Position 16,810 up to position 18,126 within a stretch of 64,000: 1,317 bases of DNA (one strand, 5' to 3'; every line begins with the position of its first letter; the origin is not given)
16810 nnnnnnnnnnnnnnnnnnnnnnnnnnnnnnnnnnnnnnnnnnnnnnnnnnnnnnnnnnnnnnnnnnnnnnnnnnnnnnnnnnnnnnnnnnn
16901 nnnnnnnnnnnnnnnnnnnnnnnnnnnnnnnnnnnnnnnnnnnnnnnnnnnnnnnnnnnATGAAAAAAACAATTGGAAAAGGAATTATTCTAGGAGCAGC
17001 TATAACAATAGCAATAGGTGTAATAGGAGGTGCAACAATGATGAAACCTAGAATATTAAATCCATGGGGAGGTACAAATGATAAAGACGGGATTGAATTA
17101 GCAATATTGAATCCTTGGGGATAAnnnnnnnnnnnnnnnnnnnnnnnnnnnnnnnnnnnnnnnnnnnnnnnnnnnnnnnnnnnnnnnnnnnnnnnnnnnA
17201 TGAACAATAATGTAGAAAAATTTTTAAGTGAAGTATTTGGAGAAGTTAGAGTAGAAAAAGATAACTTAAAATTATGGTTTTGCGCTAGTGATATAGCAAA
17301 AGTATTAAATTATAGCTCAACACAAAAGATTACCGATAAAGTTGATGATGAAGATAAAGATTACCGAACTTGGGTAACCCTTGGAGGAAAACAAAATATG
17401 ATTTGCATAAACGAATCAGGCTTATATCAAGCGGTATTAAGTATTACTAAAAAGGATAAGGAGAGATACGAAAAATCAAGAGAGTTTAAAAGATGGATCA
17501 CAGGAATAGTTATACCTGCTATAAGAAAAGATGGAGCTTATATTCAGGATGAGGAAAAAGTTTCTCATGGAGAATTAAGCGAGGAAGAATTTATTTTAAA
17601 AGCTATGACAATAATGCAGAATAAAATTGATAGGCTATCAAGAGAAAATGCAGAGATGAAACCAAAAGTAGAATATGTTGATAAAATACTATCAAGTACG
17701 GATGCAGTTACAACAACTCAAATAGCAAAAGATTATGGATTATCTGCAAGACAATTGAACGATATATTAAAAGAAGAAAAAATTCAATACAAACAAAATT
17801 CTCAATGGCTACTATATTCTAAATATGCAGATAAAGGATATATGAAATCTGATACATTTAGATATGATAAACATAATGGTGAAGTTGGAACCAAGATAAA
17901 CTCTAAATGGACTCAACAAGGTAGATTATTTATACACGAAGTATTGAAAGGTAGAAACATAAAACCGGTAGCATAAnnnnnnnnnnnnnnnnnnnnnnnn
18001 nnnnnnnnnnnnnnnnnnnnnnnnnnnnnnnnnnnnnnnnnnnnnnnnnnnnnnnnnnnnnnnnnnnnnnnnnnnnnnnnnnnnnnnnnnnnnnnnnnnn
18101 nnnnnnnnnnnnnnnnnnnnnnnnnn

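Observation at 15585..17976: Candidate peptide-based communication cassette (RRNPP/arbitrium-like) next to the lysogeny switch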

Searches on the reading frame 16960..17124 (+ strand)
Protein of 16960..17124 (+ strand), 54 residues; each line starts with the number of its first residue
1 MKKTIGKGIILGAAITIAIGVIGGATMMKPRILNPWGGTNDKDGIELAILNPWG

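Call 3: search_protein_families(library=pfam, proteins=[window:16960-17124:+], max_evalue=0.1)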
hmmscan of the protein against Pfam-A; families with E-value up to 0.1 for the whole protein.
window:16960-17124:+ (54 aa): 1 family
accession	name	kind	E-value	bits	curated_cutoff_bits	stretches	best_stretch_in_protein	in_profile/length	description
PF11240.13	DUF3042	-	0.0056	16.9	25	1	3-35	2-33/54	Protein of unknown function (DUF3042)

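Call 4: search_protein_families(library=phrogs, proteins=[window:16960-17124:+], max_evalue=0.1)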
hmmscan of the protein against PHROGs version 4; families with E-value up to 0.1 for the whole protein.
window:16960-17124:+ (54 aa): 0 families

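Call 16: search_protein_families(library=padloc, proteins=[window:16960-17124:+], max_evalue=0.1)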
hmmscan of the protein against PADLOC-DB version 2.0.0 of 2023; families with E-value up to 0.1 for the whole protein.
window:16960-17124:+ (54 aa): 0 families

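Call 17: search_protein_families(library=ncbifam, proteins=[window:16960-17124:+], max_evalue=0.1)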
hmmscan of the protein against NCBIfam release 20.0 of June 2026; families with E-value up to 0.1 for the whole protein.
window:16960-17124:+ (54 aa): 0 families

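Call 42: find_homologous_proteins(query=A2, max_evalue=10)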
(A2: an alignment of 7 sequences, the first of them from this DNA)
Query A2 (7 sequences) (54 aa, profile of the alignment): 18 proteins with E <= 10 among 227 candidates.
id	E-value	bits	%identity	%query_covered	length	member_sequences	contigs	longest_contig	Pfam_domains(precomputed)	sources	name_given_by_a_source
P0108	1.9e-23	100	91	100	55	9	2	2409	-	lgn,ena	-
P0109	9.0e-23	98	87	100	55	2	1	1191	-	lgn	-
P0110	9.1e-23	98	83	98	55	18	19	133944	-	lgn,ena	-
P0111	9.8e-23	98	89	100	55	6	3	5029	-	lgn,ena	-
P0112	7.2e-22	95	83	98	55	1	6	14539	-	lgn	-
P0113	1.6e-20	90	84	100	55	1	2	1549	-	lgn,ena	-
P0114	1.7e-20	90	94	100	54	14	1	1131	-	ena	-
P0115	2.3e-19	87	83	98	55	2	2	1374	-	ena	-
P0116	1.8e-18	84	29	85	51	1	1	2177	-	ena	-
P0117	7.7e-18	82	87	100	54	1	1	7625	-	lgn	-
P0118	2.4e-15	74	30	61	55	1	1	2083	-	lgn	-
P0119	1.8e-14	71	61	100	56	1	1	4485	-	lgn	-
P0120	7.8e-14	69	71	98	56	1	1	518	-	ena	-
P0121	3.3e-13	67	83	85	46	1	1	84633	-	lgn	-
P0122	6.0e-13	66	33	100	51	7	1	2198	-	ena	-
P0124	5.6e-11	60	32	100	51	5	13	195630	-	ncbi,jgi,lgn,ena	jgi:hypothetical protein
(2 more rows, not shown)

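Call 55: find_encoding_contigs(protein=P0119, flank=3000, max_places=2)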
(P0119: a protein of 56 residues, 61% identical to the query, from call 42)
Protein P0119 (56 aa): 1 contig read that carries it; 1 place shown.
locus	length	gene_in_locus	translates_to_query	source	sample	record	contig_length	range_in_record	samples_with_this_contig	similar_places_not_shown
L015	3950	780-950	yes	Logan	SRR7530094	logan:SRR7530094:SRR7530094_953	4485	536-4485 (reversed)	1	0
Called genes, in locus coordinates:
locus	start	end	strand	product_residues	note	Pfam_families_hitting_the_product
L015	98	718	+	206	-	-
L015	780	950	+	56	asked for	-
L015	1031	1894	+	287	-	PF02498:Bro-N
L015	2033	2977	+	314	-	PF02899:Phage_int_SAM_1, PF13495:Phage_int_SAM_4 (weak), PF00589:Phage_integrase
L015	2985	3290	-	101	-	PF01381:HTH_3 (weak), PF12844:HTH_19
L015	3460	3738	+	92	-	-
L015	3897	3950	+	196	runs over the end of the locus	?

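Call 56: find_encoding_contigs(protein=P0124, flank=6000, max_places=3)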
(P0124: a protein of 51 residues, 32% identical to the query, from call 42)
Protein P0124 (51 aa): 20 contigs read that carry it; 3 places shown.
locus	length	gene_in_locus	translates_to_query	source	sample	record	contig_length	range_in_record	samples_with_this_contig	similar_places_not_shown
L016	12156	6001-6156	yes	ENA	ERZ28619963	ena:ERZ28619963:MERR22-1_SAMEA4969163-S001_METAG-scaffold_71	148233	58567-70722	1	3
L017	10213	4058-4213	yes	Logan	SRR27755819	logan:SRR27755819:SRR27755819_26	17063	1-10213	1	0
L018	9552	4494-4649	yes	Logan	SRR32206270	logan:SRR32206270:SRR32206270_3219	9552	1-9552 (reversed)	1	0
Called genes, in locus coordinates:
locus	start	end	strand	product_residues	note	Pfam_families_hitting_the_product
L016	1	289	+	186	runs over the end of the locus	-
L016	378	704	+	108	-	-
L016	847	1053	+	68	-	-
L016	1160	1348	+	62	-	-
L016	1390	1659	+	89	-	-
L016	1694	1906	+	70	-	-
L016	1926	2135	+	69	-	-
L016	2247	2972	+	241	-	PF02767:DNA_pol3_beta_2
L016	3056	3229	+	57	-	-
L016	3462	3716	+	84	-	-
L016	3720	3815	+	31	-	-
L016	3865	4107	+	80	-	-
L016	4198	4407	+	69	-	-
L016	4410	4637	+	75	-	-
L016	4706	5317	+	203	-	PF02452:PemK_toxin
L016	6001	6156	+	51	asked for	-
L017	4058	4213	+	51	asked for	-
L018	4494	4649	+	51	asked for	-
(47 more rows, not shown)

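Call 57: find_encoding_contigs(protein=P0112, flank=3000, max_places=2)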
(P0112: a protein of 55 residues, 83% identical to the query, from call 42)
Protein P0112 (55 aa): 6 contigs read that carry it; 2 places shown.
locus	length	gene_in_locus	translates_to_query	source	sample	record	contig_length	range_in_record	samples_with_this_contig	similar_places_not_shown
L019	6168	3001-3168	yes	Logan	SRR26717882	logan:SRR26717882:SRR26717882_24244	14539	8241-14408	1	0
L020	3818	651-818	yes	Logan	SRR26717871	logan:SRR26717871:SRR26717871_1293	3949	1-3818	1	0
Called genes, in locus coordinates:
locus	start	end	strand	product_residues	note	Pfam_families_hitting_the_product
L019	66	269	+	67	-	-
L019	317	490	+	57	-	-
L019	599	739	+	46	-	-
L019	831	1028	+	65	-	-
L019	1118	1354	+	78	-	-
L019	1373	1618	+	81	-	-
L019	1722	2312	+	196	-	PF02452:PemK_toxin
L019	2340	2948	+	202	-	-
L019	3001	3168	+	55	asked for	-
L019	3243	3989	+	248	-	PF02498:Bro-N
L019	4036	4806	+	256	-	PF09669:Phage_pRha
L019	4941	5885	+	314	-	PF02899:Phage_int_SAM_1, PF13495:Phage_int_SAM_4 (weak), PF00589:Phage_integrase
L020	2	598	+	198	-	?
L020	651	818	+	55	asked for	-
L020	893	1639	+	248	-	PF02498:Bro-N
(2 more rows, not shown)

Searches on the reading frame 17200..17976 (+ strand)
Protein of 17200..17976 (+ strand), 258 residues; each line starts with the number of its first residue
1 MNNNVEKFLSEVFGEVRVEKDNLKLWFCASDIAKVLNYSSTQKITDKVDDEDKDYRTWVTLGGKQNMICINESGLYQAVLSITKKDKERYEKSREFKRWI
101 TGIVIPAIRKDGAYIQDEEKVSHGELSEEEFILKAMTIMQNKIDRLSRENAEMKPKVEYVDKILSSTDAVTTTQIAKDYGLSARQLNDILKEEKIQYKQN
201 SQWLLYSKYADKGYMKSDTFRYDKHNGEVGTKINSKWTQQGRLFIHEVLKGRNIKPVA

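Call 3: search_protein_families(library=pfam, proteins=[window:17200-17976:+], max_evalue=0.1)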
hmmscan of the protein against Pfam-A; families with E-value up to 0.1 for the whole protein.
window:17200-17976:+ (258 aa): 3 families
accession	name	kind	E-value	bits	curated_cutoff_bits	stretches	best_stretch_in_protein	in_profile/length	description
PF03374.19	ANT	-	3.8e-35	120.9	25.3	1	149-250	3-106/108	Phage antirepressor protein KilAC domain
PF02498.22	Bro-N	-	8.4e-19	68.4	25.6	1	15-106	1-96/96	BRO family, N-terminal domain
PF24313.1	Paratox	-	0.086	13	27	0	97-131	13-50/59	Paratox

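Call 4: search_protein_families(library=phrogs, proteins=[window:17200-17976:+], max_evalue=0.1)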
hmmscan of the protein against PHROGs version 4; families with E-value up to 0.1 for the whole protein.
window:17200-17976:+ (258 aa): 18 families
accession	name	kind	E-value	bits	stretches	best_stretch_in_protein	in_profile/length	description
phrog_130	-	transcription regulation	1.2e-69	236.6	1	1-256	156-415/480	anti-repressor Ant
phrog_63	-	transcription regulation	4.2e-33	116.3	1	132-257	233-364/431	anti-repressor Ant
phrog_2899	-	transcription regulation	2.1e-26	94.1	1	1-155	3-154/263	anti-repressor Ant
phrog_25289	-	unknown function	4.7e-26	91.9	1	186-256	1-71/79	-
phrog_463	-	transcription regulation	1.4e-23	84.7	1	2-202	2-191/250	anti-repressor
phrog_2593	-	transcription regulation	7.7e-21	76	1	14-121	28-140/255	anti-repressor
phrog_7940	-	unknown function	2.4e-20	74.2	1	3-125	2-118/252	-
phrog_2011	-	transcription regulation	1.5e-17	65.2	1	11-128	7-128/275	anti-repressor Ant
phrog_245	-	transcription regulation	4.6e-17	63.5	1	15-166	50-206/319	anti-repressor Ant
phrog_9976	-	transcription regulation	1.1e-15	58.9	1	18-191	14-184/188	anti-repressor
phrog_25722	-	unknown function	1.9e-15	58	1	23-117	23-111/150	-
phrog_5060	-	transcription regulation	1.6e-14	55.4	1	15-128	16-130/224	anti-repressor Ant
phrog_2977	-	transcription regulation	3.4e-13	50.6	1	2-84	61-147/150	anti-repressor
phrog_9438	-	transcription regulation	0.00065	20.6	1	151-251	6-113/121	anti-repressor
phrog_5689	-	unknown function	0.0017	19.8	1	171-241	4-71/91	-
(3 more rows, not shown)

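Call 16: search_protein_families(library=padloc, proteins=[window:17200-17976:+], max_evalue=0.1)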
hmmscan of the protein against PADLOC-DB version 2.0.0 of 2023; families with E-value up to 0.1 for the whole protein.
window:17200-17976:+ (258 aa): 2 families
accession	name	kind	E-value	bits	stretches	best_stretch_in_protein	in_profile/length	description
PDLC05067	PDC-S69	-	0.00088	17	1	160-206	70-116/289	-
PDLC04133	mad1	-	0.02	13.2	1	169-195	5-31/60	mads_1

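Call 17: search_protein_families(library=ncbifam, proteins=[window:17200-17976:+], max_evalue=0.1)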
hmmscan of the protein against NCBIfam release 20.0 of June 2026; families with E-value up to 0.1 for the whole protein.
window:17200-17976:+ (258 aa): 1 family
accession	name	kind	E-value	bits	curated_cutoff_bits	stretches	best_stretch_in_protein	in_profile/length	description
NF049968.1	QhpR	equivalog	0.075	12.2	250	0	147-199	177-232/284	AraC-like transcriptional regulator QhpR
